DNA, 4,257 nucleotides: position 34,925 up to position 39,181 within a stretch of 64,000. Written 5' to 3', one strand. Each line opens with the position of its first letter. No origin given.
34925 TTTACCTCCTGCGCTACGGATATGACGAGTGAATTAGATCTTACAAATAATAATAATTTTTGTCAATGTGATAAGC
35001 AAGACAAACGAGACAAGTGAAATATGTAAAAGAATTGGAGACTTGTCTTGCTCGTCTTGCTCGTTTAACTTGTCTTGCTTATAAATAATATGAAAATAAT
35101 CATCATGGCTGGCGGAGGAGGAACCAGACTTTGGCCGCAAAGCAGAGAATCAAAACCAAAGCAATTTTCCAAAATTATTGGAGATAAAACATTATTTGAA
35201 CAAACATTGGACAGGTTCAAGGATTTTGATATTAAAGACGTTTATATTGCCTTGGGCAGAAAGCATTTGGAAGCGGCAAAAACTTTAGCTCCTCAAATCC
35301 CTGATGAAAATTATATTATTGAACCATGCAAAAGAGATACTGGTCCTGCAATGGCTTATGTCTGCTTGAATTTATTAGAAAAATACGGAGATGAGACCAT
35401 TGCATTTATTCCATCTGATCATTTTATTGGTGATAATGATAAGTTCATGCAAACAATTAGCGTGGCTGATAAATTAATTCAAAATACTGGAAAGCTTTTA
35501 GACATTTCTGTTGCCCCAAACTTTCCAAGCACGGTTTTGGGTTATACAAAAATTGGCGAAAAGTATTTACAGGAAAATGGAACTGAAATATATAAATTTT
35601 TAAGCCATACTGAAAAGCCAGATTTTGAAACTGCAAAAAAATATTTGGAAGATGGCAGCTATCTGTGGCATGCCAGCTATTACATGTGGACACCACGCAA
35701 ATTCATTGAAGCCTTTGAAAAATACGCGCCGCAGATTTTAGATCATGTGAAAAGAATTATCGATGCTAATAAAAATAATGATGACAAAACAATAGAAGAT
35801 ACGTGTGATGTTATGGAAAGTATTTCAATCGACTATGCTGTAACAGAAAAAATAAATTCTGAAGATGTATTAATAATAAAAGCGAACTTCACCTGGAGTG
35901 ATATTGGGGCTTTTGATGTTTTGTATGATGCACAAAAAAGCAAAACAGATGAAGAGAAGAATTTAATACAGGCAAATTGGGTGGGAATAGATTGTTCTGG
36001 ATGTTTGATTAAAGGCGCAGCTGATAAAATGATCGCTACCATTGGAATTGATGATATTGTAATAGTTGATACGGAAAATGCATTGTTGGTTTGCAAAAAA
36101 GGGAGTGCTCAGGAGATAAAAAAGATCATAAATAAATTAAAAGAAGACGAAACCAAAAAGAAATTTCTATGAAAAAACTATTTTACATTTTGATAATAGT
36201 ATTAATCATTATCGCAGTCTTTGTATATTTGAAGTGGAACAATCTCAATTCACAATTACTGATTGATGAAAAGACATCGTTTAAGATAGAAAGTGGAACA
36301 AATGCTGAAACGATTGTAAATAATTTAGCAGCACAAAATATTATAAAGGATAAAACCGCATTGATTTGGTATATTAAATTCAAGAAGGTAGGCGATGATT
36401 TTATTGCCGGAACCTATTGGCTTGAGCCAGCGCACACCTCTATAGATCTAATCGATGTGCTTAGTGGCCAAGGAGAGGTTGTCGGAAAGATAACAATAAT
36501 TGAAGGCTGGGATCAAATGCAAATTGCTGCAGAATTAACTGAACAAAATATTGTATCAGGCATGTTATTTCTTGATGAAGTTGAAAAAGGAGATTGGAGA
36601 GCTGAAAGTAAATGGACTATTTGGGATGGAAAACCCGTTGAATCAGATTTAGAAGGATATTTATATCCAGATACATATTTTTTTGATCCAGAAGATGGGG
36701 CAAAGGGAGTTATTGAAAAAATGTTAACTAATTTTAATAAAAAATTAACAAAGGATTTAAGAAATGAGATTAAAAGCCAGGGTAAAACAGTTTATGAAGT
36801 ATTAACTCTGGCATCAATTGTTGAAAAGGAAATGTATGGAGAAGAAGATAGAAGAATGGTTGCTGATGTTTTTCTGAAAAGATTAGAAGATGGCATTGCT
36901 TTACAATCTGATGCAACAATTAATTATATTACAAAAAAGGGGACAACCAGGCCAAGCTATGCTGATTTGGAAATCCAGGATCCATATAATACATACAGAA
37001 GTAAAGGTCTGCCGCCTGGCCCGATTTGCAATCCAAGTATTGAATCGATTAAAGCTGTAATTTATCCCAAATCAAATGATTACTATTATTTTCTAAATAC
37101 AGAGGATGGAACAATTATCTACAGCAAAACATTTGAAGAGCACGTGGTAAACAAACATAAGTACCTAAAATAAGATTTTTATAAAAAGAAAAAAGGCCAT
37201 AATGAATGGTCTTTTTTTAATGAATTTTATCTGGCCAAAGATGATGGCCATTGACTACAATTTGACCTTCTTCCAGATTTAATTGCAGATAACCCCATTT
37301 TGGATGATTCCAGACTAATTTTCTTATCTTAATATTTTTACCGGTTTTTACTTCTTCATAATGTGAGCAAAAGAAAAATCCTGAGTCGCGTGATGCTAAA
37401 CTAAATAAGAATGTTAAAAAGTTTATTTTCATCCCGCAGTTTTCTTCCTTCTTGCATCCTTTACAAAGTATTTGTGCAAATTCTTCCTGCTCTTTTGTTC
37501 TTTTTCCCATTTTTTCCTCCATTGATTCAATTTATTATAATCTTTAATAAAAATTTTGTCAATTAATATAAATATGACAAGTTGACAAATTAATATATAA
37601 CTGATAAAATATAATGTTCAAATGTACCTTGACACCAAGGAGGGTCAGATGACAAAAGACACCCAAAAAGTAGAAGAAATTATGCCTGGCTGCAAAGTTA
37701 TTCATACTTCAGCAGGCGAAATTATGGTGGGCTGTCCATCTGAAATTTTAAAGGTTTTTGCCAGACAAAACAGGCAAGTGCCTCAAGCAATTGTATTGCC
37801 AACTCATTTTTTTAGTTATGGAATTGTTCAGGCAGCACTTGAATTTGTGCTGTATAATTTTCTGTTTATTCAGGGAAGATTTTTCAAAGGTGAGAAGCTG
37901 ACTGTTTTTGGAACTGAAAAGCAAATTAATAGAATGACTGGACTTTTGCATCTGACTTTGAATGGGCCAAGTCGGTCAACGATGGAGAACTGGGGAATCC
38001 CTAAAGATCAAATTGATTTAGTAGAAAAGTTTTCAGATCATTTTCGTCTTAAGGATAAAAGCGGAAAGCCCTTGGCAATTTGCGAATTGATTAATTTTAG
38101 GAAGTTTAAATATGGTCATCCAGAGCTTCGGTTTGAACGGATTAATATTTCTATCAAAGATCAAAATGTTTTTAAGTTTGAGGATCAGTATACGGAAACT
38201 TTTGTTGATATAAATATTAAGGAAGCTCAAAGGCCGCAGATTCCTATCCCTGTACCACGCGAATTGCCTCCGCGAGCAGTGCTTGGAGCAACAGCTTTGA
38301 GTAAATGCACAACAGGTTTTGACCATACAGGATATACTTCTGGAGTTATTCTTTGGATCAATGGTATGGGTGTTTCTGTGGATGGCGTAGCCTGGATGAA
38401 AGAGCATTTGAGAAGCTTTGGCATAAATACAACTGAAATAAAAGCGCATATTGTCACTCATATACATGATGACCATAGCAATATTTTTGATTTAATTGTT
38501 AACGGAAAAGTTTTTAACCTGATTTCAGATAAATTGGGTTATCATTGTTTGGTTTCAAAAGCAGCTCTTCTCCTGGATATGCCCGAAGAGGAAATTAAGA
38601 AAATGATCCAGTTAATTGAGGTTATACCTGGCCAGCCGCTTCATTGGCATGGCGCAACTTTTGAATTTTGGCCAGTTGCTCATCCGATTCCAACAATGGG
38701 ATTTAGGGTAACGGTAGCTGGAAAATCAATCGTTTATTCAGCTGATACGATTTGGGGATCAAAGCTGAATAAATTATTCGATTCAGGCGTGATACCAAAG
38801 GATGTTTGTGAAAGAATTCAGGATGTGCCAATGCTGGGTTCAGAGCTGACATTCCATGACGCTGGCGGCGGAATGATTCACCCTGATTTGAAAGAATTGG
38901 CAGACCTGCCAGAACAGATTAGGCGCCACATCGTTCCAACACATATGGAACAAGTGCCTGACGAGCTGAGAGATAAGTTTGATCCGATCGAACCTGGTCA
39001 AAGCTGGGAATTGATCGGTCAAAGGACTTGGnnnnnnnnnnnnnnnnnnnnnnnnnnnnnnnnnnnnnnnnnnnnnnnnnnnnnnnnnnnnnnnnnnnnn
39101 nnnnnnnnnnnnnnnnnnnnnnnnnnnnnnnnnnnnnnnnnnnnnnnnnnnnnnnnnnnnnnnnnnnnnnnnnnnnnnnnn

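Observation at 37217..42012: Two adjacent radical-SAM/SPASM-type enzymes next to an MBL-fold plus 2x cNMP-binding protein and a Cys-rich small protein with consensus divergent promoters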

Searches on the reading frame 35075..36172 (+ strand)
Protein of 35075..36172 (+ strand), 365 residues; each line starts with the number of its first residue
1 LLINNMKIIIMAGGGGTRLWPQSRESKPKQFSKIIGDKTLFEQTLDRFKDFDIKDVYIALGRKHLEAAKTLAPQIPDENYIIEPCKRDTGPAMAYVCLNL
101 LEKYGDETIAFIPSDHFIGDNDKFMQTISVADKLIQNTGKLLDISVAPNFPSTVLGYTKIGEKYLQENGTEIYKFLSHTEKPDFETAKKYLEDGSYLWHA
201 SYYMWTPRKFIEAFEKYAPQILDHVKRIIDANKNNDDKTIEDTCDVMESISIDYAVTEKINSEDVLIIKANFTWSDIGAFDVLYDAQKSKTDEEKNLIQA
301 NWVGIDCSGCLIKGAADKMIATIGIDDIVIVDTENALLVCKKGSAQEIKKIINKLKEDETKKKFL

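Call 3: search_protein_families(library=pfam, proteins=[window:35075-36172:+], max_evalue=0.01)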
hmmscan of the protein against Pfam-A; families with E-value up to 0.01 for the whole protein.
window:35075-36172:+ (365 aa): 3 families
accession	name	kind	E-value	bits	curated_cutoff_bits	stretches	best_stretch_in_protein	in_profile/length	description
PF00483.29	NTP_transferase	-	2.4e-31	109.6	21.2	1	8-291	2-243/245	Nucleotidyl transferase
PF22640.1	ManC_GMP_beta-helix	-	1.2e-17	64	27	1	301-355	2-55/55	MannoseP isomerase/GMP-like beta-helix domain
PF12804.13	NTP_transf_3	-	4.1e-06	27.5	27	1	9-80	2-68/160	MobA-like NTP transferase domain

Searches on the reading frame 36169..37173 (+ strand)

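Call 3: search_protein_families(library=pfam, proteins=[window:36169-37173:+], max_evalue=0.01)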
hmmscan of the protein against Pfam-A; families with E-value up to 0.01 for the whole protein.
window:36169-37173:+ (334 aa): 1 family
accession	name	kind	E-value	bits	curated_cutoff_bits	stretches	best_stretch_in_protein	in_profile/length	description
PF02618.21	YceG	-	1.7e-81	274.2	32.4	1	38-330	1-274/275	YceG-like family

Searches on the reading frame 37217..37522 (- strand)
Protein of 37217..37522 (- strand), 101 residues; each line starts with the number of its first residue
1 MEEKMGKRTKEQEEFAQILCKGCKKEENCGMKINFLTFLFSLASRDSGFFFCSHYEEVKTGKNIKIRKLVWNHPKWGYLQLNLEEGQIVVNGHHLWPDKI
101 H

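Call 3: search_protein_families(library=pfam, proteins=[window:37217-37522:-], max_evalue=0.01)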
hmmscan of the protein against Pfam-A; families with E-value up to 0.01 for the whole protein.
window:37217-37522:- (101 aa): 0 families

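Call 4: search_protein_families(library=ncbifam, proteins=[window:37217-37522:-], max_evalue=0.01)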
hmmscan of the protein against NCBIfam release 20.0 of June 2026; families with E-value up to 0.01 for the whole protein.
window:37217-37522:- (101 aa): 0 families

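Call 58: search_protein_families(library=padloc, proteins=[window:37217-37522:-], max_evalue=0.01)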
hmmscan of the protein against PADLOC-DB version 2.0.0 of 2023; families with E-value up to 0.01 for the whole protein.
window:37217-37522:- (101 aa): 0 families

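Call 66: search_protein_representatives(protein=window:37217-37522:-)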
Query: 101 residues. Proteins with E-value up to 0.001 (for the whole library): 1; up to 1e-10: 1; up to 1e-30: 1. The best 1 are listed.
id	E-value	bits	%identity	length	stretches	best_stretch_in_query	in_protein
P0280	4.2e-52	190.8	84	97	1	8-101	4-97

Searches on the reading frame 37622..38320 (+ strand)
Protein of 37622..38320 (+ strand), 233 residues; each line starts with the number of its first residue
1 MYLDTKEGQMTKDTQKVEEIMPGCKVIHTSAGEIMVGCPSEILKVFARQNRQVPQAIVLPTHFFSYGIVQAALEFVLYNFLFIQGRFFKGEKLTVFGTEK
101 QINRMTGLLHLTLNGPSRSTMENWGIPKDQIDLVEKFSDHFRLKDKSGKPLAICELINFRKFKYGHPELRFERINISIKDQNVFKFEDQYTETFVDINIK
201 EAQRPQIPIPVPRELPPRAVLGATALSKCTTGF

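Call 69: search_protein_families(library=pfam, proteins=[window:37622-38320:+], max_evalue=10)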
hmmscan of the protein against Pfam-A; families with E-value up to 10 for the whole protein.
window:37622-38320:+ (233 aa): 0 families

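Call 74: search_solved_structures(query=A7, max_evalue=10)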
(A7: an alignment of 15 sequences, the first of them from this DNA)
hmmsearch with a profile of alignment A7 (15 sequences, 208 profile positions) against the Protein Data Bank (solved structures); distinct sequences matched with E-value up to 10: 3.
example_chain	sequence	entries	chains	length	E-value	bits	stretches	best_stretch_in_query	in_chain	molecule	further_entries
7nl2_A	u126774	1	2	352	0.47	13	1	73-120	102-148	Beta-xylanase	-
8bbi_A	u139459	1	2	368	0.51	12.8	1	73-120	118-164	Beta-xylanase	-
3j8b_A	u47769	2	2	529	1.7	11.1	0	85-150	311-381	Eukaryotic translation initiation factor 3 subunit A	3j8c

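Call 75: search_protein_families(library=pfam, alignment_id=A7, max_evalue=1)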
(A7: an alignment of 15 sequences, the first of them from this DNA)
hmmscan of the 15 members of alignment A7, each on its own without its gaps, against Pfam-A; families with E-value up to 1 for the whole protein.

A. member 1, seq(221 aa): 0 families

B. families by the number of members that match (of 15 scanned): 5 families
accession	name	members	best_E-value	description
PF09846.14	OapB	1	0.036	Origin-associated protein OapB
PF07720.18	TPR_3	1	0.091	Tetratricopeptide repeat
PF21800.4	KH_KRR1_2nd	1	0.1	KRR1 small subunit processome component, second KH domain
PF17422.7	DUF5410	1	0.28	Family of unknown function (DUF5410)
PF02344.20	Myc-LZ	1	0.63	Myc leucine zipper domain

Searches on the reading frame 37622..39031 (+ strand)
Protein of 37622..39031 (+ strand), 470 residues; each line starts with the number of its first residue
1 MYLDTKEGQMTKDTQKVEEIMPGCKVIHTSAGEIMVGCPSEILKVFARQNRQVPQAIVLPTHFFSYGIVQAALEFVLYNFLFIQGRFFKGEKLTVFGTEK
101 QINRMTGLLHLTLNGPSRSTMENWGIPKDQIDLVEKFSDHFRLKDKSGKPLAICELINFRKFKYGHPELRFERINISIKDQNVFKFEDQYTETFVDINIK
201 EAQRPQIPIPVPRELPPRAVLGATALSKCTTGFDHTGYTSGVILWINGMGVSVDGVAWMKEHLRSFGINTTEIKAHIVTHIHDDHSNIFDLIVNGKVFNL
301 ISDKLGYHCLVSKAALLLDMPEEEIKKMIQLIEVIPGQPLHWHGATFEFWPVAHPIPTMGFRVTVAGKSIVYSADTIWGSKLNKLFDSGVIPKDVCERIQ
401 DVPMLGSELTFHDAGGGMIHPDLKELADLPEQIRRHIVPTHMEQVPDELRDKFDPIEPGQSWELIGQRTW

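Call 68: search_solved_structures(query=window:37622-39031:+, max_evalue=1)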
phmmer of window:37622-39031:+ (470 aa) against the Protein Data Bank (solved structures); distinct sequences matched with E-value up to 1: 4.
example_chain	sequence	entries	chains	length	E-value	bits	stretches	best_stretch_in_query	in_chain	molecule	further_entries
6kns_A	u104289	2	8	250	0.037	16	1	239-379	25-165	Putative metal-dependent hydrolase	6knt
7u2r_A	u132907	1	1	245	0.073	15.1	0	241-287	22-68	Apyc1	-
7u2s_A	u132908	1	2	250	0.23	13.4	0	233-286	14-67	Apyc1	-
1zkp_A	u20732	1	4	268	0.39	12.6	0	232-378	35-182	hypothetical protein BA1088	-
